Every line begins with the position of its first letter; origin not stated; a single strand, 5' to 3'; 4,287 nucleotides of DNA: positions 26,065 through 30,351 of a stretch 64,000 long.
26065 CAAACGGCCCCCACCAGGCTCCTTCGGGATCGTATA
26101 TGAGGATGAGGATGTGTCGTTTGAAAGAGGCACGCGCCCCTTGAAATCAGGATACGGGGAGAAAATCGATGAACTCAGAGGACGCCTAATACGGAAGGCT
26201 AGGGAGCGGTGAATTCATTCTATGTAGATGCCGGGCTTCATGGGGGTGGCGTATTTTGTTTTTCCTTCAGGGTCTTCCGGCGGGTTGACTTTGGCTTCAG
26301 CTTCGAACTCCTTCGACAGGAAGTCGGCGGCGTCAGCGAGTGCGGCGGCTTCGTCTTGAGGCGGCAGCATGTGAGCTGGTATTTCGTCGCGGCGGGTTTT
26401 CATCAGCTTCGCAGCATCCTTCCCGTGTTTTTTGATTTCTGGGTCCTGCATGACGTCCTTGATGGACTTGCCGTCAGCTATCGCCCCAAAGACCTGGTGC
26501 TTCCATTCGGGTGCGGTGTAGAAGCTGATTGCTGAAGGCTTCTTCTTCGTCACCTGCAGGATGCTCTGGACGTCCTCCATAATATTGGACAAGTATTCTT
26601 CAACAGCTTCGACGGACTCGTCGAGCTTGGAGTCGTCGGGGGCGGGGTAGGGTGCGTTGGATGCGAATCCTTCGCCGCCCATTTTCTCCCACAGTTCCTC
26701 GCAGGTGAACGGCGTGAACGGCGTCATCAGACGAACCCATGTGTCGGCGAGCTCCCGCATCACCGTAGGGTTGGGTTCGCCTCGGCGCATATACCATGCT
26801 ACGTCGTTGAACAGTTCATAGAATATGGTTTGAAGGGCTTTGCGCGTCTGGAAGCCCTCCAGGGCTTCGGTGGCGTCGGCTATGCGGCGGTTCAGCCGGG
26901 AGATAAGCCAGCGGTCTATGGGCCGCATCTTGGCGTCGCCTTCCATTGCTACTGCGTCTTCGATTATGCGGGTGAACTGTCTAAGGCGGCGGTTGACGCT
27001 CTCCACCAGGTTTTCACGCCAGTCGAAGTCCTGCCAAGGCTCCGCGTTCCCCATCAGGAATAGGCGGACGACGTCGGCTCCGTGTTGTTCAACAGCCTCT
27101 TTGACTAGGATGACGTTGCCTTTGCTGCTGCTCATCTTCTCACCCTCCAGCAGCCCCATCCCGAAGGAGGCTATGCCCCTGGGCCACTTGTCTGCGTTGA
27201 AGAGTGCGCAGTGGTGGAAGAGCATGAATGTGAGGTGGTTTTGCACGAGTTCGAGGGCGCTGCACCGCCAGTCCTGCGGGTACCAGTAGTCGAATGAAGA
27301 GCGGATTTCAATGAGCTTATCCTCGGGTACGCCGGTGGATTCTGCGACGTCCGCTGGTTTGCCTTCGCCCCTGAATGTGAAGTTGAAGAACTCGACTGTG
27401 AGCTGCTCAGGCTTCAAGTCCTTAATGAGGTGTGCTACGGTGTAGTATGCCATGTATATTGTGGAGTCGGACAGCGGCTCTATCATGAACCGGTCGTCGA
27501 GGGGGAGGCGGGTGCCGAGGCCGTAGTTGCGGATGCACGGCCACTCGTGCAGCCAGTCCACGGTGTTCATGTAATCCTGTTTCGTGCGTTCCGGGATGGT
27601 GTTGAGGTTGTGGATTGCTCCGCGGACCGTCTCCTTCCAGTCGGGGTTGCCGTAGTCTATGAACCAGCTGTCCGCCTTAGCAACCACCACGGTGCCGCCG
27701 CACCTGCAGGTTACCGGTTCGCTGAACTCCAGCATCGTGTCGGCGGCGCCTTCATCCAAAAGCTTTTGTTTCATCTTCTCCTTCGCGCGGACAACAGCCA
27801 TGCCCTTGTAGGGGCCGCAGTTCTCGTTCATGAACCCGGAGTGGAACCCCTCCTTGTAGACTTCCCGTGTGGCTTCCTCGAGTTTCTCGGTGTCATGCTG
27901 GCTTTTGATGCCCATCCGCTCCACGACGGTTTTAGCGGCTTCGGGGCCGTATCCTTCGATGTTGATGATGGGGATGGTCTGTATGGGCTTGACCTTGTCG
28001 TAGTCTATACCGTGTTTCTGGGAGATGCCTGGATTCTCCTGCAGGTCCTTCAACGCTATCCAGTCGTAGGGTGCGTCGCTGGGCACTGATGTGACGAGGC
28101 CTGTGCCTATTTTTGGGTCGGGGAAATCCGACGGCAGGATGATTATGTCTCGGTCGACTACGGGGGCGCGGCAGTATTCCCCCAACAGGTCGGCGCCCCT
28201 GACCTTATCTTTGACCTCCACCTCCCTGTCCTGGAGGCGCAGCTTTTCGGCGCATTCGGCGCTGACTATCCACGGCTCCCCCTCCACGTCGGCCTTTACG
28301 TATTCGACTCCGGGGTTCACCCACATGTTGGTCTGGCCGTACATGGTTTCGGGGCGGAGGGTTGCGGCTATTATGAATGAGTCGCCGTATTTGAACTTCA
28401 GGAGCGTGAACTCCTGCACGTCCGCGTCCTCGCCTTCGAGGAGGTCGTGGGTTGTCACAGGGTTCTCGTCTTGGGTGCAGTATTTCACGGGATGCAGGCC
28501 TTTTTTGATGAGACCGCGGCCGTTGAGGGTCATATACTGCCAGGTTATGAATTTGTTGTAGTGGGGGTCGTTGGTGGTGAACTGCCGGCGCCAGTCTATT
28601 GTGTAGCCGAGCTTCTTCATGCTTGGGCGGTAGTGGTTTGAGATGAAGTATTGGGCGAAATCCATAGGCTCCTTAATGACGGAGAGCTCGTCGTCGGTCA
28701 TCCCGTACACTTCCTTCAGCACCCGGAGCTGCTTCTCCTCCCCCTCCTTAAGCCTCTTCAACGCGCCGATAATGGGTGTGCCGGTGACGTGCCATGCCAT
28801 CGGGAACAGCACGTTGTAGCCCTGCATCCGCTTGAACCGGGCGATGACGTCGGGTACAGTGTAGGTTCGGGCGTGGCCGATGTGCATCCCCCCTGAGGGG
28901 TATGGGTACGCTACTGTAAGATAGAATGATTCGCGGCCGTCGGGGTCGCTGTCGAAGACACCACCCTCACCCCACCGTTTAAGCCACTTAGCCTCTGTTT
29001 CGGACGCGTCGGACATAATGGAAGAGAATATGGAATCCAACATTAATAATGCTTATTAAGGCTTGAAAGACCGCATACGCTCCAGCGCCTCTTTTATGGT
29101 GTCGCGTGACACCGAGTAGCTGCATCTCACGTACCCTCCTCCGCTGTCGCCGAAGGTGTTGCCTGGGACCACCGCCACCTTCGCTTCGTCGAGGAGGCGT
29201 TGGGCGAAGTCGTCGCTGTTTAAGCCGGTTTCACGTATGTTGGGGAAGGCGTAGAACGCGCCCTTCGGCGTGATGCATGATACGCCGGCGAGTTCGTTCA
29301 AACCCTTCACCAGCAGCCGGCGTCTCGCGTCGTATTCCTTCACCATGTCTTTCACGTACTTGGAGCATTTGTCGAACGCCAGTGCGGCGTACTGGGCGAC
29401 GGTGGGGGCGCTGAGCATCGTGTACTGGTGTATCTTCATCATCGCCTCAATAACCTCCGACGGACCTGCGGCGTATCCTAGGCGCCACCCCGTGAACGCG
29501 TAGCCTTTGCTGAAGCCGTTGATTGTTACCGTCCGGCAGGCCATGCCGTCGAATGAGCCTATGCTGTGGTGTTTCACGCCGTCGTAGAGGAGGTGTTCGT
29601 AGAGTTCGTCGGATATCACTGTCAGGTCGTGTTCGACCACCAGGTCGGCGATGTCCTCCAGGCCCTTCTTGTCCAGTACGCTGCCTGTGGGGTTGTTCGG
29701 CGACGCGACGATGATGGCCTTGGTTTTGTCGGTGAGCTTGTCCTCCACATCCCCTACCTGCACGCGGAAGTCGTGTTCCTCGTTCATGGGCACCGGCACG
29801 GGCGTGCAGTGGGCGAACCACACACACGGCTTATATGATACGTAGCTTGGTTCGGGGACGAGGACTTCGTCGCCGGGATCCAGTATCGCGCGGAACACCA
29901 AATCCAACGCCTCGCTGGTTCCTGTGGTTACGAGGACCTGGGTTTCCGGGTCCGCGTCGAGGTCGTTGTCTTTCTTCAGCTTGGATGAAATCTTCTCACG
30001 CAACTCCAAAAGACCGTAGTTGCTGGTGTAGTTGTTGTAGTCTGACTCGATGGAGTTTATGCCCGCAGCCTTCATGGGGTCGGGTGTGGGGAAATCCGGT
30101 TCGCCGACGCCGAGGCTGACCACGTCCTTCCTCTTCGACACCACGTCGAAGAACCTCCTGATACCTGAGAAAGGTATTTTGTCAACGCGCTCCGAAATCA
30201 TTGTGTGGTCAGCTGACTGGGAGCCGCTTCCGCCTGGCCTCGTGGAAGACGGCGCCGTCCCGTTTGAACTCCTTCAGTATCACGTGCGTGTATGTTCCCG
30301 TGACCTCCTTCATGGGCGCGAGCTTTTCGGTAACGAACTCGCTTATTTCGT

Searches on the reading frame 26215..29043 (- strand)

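Call 26: search_protein_families(library=pfam, proteins=[window:26215-29043:-], max_evalue=0.001)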
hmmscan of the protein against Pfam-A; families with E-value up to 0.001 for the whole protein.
window:26215-29043:- (942 aa): 5 families
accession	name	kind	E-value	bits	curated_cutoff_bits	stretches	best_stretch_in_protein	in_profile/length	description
PF00133.28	tRNA-synt_1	-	2.8e-36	125.6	22.7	2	19-515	1-245/414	tRNA synthetases class I (I, L, M and V)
PF08264.19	Anticodon_1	-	7.9e-28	97.6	25.1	1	710-837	1-144/148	Anticodon-binding domain of tRNA ligase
PF09334.17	tRNA-synt_1g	-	2.1e-21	76.6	20.1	2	41-92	2-53/391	tRNA synthetases class I (M)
PF01406.26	tRNA-synt_1e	-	2e-09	37.7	27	1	627-682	244-298/301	tRNA synthetases class I (C) catalytic domain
PF01921.24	tRNA-synt_1f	-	7.5e-05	22.2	27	0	632-681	278-326/360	tRNA synthetases class I (K)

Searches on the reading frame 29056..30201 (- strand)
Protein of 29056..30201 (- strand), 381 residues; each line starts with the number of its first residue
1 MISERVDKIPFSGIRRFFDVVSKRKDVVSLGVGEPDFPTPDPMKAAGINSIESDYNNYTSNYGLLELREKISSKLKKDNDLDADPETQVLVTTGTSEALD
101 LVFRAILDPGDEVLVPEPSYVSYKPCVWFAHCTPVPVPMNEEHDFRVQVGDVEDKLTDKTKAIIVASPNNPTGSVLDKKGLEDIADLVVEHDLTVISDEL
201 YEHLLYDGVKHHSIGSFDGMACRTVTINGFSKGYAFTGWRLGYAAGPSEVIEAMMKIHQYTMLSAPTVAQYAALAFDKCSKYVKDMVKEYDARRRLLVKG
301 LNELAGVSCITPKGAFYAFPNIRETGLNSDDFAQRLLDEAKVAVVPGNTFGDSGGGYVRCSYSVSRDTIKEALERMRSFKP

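Call 26: search_protein_families(library=pfam, proteins=[window:29056-30201:-], max_evalue=0.001)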
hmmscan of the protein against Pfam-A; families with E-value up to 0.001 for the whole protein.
window:29056-30201:- (381 aa): 4 families
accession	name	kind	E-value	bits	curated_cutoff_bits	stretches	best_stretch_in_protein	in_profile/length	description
PF00155.27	Aminotran_1_2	-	8.7e-78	262.5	19.7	1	25-375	1-360/361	Aminotransferase class I and II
PF01041.23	DegT_DnrJ_EryC1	-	2.6e-09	37.2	19.8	1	89-199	42-146/360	DegT/DnrJ/EryC1/StrS aminotransferase family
PF00266.25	Aminotran_5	-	2.6e-08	33.7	21.5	1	81-184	56-164/371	Aminotransferase class-V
PF01053.26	Cys_Met_Meta_PP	-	0.00013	21.1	27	1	88-199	70-174/381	Cys/Met metabolism PLP-dependent enzyme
